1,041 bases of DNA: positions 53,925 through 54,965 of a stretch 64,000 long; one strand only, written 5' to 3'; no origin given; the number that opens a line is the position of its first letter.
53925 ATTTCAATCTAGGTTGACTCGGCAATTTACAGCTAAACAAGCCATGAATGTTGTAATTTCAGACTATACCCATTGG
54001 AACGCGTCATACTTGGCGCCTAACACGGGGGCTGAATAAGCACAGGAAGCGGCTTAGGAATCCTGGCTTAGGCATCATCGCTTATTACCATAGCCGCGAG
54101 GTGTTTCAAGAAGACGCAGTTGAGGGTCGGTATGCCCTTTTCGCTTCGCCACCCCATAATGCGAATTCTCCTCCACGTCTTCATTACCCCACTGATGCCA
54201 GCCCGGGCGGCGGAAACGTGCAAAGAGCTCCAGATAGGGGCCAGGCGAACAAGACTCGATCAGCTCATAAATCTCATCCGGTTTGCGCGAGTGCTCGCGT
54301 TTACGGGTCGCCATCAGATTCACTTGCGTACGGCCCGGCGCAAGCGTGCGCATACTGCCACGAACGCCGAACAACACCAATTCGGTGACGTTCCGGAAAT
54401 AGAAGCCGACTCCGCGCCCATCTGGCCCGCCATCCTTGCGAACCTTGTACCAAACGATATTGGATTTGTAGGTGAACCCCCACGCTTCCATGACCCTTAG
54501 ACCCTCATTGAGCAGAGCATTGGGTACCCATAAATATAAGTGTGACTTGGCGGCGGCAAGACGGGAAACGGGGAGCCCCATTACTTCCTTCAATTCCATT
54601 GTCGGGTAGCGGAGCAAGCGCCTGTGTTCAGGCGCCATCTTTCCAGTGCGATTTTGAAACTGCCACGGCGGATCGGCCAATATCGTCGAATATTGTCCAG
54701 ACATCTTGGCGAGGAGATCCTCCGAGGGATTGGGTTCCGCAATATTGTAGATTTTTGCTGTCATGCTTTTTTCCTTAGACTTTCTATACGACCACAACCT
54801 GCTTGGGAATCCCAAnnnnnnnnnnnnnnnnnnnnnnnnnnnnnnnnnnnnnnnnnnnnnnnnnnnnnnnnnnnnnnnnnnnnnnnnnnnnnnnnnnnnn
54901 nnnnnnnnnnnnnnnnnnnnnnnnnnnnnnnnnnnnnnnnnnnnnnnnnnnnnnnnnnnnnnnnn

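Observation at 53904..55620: Low-GC islet with a BamHI-family restriction endonuclease and an MT-A70 (DPPW) N6-adenine methyltransferase inserted inside the glycine-cleavage operon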

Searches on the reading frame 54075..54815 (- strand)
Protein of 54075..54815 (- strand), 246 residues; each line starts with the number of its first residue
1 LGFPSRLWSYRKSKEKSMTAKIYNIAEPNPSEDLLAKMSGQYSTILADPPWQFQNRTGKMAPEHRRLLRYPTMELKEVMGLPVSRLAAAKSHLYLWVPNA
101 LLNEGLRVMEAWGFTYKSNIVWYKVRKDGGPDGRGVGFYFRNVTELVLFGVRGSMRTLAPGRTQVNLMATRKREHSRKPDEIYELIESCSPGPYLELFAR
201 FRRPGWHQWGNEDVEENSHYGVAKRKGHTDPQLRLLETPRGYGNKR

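Call 3: search_protein_families(library=pfam, proteins=[window:54075-54815:-], max_evalue=0.1)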
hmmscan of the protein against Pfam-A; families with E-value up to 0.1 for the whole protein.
window:54075-54815:- (246 aa): 1 family
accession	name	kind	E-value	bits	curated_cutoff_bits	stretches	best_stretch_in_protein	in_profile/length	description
PF05063.20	MT-A70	-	4.3e-31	108.6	23.9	1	42-212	1-172/172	MT-A70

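Call 4: search_protein_families(library=ncbifam, proteins=[window:54075-54815:-], max_evalue=0.1)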
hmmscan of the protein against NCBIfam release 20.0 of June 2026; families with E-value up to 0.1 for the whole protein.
window:54075-54815:- (246 aa): 0 families

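Call 5: search_protein_families(library=padloc, proteins=[window:54075-54815:-], max_evalue=0.1)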
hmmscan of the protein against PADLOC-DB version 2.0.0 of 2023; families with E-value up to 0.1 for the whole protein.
window:54075-54815:- (246 aa): 2 families
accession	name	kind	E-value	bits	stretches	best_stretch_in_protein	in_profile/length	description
PDLC03221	MTase_II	-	3.4e-97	323.1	1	35-226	14-205/272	Type II methyltransferase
PDLC03262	MTase_II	-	4.6e-72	240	1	38-217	6-183/204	Type II methyltransferase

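Call 7: search_solved_structures(query=window:54075-54815:-, max_evalue=1, show_alignments=2)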
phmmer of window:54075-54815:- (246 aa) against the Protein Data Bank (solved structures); distinct sequences matched with E-value up to 1: 38.
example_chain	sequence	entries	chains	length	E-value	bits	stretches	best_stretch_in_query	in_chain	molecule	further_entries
7f4r_A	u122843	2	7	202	3.7e-20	75.6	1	41-212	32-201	MT-a70 family protein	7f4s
7f4l_C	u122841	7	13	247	6.6e-20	74.8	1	41-212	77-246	MT-a70 family protein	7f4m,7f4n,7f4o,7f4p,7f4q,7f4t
7yi8_B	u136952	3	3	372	1.5e-19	73.6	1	41-212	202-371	MT-a70 family protein | mRNA m(6)A methyltransferase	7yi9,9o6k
8xyl_A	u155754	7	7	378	1.6e-19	73.5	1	41-212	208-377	MT-a70 family protein | mRNA m(6)A methyltransferase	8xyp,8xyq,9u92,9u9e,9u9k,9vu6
8xyx_A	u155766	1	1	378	2e-18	69.9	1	41-212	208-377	MT-a70 family protein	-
9g4u_A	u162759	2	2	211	1.4e-13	54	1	38-212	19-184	N6-adenosine-methyltransferase catalytic subunit | N(6)-adenosine-methyltransferase catalytic subunit METTL3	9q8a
5il0_A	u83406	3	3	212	1.5e-13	54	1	38-212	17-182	METTL3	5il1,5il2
9g4w_A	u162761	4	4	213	1.5e-13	54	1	38-212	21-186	N6-adenosine-methyltransferase catalytic subunit | N(6)-adenosine-methyltransferase catalytic subunit METTL3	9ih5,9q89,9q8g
9g4s_A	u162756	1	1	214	1.5e-13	53.9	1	38-212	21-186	N6-adenosine-methyltransferase catalytic subunit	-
8bn8_AAA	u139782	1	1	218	1.6e-13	53.8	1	38-212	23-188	N6-adenosine-methyltransferase catalytic subunit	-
9r8z_A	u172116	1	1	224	1.8e-13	53.7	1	38-212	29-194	N(6)-adenosine-methyltransferase catalytic subunit METTL3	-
5k7m_A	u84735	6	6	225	1.8e-13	53.7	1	38-212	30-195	N6-adenosine-methyltransferase 70 kDa subunit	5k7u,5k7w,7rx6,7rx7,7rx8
5l6d_A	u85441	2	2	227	1.9e-13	53.6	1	38-212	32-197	N6-adenosine-methyltransferase 70 kDa subunit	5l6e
29vd_A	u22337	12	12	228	1.9e-13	53.6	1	38-212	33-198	N6-adenosine-methyltransferase catalytic subunit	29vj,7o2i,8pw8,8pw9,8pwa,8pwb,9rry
7acd_A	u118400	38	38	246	2.5e-13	53.2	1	38-212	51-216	N6-adenosine-methyltransferase catalytic subunit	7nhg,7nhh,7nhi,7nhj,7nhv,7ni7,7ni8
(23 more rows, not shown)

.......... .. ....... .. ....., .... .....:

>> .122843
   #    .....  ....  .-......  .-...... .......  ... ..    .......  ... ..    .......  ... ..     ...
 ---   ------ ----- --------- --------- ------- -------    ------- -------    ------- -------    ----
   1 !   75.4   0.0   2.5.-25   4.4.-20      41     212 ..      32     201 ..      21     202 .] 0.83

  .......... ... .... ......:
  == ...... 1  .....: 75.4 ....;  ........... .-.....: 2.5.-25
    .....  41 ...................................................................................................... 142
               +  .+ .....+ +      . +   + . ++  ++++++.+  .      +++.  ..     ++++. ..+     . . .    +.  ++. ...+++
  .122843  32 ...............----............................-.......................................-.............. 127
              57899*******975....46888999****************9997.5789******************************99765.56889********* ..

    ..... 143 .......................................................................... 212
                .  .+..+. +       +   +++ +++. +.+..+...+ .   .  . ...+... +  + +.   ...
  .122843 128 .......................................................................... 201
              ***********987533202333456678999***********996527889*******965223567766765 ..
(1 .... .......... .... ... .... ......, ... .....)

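Call 13: list_cluster_members(proteins=[P0001, window:54075-54767:-, window:52449-53903:-, window:55621-56118:-])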
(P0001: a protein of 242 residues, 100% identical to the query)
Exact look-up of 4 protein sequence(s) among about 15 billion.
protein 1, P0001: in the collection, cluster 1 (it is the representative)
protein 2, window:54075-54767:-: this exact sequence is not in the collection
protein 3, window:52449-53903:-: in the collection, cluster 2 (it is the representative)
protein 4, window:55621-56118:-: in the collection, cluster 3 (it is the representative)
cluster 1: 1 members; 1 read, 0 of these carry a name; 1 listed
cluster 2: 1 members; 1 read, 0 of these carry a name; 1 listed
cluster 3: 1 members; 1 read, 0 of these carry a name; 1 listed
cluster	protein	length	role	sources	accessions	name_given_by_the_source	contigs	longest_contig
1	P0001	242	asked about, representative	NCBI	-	-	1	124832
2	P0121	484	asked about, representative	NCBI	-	-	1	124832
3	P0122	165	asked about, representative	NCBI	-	-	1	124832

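Call 29: search_dna_similar(query=window:54075-54767:-, collection=phages, mode=protein, max_rows=25, max_evalue=1e-10)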
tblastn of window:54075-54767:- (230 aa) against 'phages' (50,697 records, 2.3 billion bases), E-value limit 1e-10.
Records with a match: 461; places in all: 461; records where one place covers at least 80% of the query: 60.
Best place of each record, by identity: 60-80% 5; <60% 456.
By first word of the organism name: Vibrio 188; Stx2a-converting 62; Escherichia 54; Klebsiella 25; Salmonella 14; Rhodobacter 13; Stx2-converting 9; Erwinia 8; Brevundimonas 7; Gordonia 6; and 37 more.
By host as written in the record: - 215; Rhodobacter capsulatus YW1 11; Vibrio splendidus 8; Klebsiella pneumoniae 8; Vibrio parahaemolyticus 8; Escherichia coli 7; Vibrio alginolyticus 7; Escherichia coli K514 (EHEC) 7; and 120 more.
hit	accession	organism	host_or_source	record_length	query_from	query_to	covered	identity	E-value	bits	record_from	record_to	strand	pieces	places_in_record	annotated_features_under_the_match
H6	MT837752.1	Bacteriophage sp.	human fecal samples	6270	17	200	80%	70.4%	8e-81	268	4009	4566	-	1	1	record has no annotation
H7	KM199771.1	Mesorhizobium phage vB_MloP_Lo5R7ANS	Mesorhizobium loti R7ANS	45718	13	199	81%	68.3%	4e-82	272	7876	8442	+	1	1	putative adenine-specific DNA methyltransferase, transcriptional ... | putative restriction endonuclease BglII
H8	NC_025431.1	Mesorhizobium phage vB_MloP_Lo5R7ANS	Mesorhizobium loti R7ANS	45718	13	199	81%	68.3%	4e-82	272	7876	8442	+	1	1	DNA methyltransferase | restriction endonuclease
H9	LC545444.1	Nitratiruptor phage NrS-3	Nitratiruptor sp. YY08-14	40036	16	196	79%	70.5%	1e-83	276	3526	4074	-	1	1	methyltransferase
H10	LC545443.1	Nitratiruptor phage NrS-2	Nitratiruptor sp. YY08-10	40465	16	196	79%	70.5%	1e-83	276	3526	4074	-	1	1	methyltransferase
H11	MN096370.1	Gordonia phage Squiddly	Gordonia terrae 3612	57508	3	196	84%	41.8%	6e-38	145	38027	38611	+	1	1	54: DNA methylase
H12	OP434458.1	Gordonia phage Malisha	Gordonia terrae 3612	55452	10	196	81%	42.3%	5e-38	145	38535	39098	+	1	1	58: DNA methyltransferase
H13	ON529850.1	Brevundimonas phage vB_BpoS-Gurke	Brevundimonas pondensis LVF1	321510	10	226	94%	35.7%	5e-25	108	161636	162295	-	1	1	modification methylase | ribonucleoside-diphosphate reductase I subunit beta | ribonucleoside-diphosphate reductase I subunit alpha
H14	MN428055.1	Gordonia phage Mcklovin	Gordonia terrae 3612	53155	19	198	78%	40.3%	4e-32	128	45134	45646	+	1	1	58: DNA methylase | 57: hypothetical protein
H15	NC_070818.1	Gordonia phage Mcklovin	Gordonia terrae 3612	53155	19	198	78%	40.3%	4e-32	128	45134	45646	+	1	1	58: DNA methylase | 57: hypothetical protein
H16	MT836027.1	Bacteriophage sp.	human fecal samples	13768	23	211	82%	37.7%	9e-32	127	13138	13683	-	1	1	record has no annotation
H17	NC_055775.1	Gordonia phage Fosterous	Gordonia terrae 3612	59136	22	198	77%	40.2%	4e-32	128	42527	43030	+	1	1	50: DNA methyltransferase | 49: hypothetical protein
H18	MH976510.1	Gordonia phage Fosterous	Gordonia terrae 3612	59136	22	198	77%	40.2%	4e-32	128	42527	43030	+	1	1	50: hypothetical protein | 49: hypothetical protein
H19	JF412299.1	EBPR siphovirus 4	-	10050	15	196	79%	38.5%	2e-29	120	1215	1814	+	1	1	gp5: hypothetical protein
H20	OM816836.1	Klebsiella phage vB_KpnP_BUCT711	Klebsiella pneumoniae BUCT711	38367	22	230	91%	33.2%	2e-22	100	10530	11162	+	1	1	adenine methylase | hypothetical protein | DUF1317 family protein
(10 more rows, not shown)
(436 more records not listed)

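Call 30: get_annotated_region(hit=H9, flank=2500)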
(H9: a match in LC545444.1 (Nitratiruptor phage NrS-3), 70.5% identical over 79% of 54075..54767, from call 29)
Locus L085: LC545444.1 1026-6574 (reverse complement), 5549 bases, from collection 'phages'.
description: Nitratiruptor phage NrS-3 DNA, complete genome.
organism: Nitratiruptor phage NrS-3 (NCBI taxid 2725865)
taxonomy: Viruses; Duplodnaviria; Heunggongvirae; Uroviricota; Caudoviricetes
host: Nitratiruptor sp. YY08-14; source: marine hydrothermal vent chimney; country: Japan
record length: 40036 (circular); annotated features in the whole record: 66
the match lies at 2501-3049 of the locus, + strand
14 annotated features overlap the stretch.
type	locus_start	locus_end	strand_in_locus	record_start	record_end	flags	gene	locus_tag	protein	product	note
CDS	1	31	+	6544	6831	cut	-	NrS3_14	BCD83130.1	DNA-binding protein HU-beta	-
CDS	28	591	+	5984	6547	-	-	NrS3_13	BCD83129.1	hypothetical protein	-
CDS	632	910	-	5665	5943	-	-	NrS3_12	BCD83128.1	hypothetical protein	-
CDS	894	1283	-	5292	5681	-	-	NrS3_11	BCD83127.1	hypothetical protein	-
CDS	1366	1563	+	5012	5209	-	-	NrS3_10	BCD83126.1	hypothetical protein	-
CDS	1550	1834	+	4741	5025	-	-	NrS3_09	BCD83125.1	hypothetical protein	-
CDS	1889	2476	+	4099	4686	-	-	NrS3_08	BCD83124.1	methyltransferase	-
CDS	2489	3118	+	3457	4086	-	-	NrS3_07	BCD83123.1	methyltransferase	-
CDS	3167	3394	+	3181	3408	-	-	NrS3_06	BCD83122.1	transcriptional regulator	-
CDS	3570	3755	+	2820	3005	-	-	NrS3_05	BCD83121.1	hypothetical protein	-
CDS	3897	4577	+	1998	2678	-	-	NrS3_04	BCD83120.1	phage antirepressor protein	-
CDS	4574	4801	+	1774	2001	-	-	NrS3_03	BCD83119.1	hypothetical protein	-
CDS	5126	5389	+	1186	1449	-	-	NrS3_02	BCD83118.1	hypothetical protein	-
CDS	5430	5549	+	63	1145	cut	-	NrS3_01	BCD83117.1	phage integrase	-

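Call 35: search_solved_structures(query=L085:1889-2476:+, max_evalue=10, show_alignments=3)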
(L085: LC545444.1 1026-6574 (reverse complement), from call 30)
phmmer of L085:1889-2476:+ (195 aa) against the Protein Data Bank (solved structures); distinct sequences matched with E-value up to 10: 20.
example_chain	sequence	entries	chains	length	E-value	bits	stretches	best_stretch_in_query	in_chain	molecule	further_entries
1rif_A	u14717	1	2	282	0.0099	18.7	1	44-127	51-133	DNA helicase uvsW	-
2oca_A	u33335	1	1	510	0.029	17.2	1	44-127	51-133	ATP-dependent DNA helicase uvsW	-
7suk_LL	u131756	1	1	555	0.32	13.8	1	51-152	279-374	U3 small nucleolar RNA-associated protein 5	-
5wlc_LL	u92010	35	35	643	0.44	13.3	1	50-152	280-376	Utp5 | U3 small nucleolar RNA-associated protein 5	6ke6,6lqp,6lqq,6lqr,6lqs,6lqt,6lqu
5uj0_A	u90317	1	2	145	0.61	12.8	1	37-120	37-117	Polynucleotide kinase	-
6tbm_P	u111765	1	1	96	0.75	12.5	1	47-89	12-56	Transcription and mRNA export factor SUS1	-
9b8r_E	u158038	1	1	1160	0.9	12.3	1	37-71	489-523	DNA polymerase epsilon catalytic subunit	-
6i8a_A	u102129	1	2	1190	0.91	12.3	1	37-71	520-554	DNA polymerase epsilon catalytic subunit A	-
6g0a_A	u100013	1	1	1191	0.91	12.3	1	37-71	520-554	DNA polymerase epsilon catalytic subunit A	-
7r3x_A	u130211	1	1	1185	0.92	12.2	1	37-71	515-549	DNA polymerase epsilon catalytic subunit A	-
7r3y_A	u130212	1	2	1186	0.92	12.2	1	37-71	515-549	DNA polymerase epsilon catalytic subunit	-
4ptf_A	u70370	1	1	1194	0.92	12.2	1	37-71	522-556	DNA polymerase epsilon catalytic subunit A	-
6h1v_A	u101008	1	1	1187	0.92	12.2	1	37-71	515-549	DNA polymerase epsilon catalytic subunit A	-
6fwk_A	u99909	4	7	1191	0.92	12.2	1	37-71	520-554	DNA polymerase epsilon catalytic subunit A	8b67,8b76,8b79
8b77_A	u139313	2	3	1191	0.93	12.2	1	37-71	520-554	DNA polymerase epsilon catalytic subunit A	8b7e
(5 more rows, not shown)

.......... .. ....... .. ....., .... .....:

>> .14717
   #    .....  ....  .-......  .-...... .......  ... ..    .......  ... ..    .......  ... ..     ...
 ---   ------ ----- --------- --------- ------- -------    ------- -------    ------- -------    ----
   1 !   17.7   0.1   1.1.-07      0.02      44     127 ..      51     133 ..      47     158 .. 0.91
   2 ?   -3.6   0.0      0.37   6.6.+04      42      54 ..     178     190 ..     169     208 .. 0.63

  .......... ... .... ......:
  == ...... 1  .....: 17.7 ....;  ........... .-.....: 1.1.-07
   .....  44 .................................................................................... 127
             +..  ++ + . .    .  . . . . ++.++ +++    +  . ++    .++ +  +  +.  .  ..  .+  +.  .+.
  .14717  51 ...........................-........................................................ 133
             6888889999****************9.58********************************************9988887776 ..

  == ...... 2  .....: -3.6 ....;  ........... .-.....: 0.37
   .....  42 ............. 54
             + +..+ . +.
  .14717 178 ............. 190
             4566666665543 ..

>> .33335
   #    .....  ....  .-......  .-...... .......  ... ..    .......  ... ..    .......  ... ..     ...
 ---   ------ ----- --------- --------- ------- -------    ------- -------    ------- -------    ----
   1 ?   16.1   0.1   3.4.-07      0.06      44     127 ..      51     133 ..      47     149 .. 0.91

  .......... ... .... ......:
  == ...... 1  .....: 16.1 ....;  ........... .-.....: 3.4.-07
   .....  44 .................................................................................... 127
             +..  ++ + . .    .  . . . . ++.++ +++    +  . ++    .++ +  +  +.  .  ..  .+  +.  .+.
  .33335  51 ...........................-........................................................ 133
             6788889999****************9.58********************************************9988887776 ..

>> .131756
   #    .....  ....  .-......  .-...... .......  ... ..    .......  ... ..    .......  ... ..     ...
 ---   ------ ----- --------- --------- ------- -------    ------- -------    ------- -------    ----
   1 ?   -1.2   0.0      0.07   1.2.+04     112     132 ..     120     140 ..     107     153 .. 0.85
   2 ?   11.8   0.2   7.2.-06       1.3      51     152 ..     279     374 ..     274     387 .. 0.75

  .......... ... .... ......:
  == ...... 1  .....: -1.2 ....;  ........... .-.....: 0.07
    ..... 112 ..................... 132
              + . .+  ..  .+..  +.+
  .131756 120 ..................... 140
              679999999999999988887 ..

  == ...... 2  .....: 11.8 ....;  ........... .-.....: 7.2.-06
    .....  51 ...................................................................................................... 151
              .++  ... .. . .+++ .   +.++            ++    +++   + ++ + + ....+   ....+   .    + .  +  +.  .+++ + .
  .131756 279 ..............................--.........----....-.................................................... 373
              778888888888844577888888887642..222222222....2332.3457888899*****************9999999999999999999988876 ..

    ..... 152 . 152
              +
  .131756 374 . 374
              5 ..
